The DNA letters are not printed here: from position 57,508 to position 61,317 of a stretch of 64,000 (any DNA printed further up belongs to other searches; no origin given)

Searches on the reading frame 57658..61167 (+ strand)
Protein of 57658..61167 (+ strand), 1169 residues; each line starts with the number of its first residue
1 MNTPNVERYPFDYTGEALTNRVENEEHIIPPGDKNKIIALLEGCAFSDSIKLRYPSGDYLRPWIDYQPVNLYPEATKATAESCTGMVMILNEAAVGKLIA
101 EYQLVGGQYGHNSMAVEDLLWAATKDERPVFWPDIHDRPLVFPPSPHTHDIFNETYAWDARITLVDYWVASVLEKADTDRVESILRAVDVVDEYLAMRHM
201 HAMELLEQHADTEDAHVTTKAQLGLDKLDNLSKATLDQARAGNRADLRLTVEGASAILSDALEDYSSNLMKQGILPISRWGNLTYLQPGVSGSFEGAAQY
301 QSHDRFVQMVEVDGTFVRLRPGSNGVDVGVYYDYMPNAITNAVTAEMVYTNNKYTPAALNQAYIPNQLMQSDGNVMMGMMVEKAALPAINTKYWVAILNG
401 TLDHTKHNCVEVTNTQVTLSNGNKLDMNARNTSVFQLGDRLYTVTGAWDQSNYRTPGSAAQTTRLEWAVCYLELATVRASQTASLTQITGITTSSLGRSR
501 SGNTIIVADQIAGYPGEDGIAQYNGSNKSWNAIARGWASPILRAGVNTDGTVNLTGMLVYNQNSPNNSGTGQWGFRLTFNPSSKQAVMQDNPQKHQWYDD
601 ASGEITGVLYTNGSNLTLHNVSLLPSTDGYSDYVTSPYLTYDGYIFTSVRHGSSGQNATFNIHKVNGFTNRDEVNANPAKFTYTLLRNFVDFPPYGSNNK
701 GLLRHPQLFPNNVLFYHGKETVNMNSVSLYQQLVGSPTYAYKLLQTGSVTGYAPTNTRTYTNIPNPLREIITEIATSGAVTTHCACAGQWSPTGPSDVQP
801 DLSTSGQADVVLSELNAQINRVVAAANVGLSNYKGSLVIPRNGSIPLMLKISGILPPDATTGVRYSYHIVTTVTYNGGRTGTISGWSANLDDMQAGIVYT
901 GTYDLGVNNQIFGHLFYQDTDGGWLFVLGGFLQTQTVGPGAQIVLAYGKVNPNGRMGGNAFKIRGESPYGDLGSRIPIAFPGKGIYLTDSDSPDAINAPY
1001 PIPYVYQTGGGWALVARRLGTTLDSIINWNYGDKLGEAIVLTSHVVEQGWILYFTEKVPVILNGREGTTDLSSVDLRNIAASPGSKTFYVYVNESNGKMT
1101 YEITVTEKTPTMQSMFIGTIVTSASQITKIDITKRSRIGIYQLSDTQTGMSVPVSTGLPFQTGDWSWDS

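Call 50: search_protein_families(library=phrogs, proteins=[window:57658-61167:+], max_evalue=1e-10)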
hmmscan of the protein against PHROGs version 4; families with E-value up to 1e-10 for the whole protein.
window:57658-61167:+ (1169 aa): 4 families
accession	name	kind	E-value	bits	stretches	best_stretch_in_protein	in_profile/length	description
phrog_3573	-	unknown function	3.1e-189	632.3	1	100-1167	3-998/1001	-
phrog_2163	-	head and packaging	1e-50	174.4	1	4-259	7-264/574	virion structural protein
phrog_7449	-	unknown function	3.2e-31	109.1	2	1036-1141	1272-1379/1714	-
phrog_26864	-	unknown function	1.6e-20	74.5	1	1044-1167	74-195/195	-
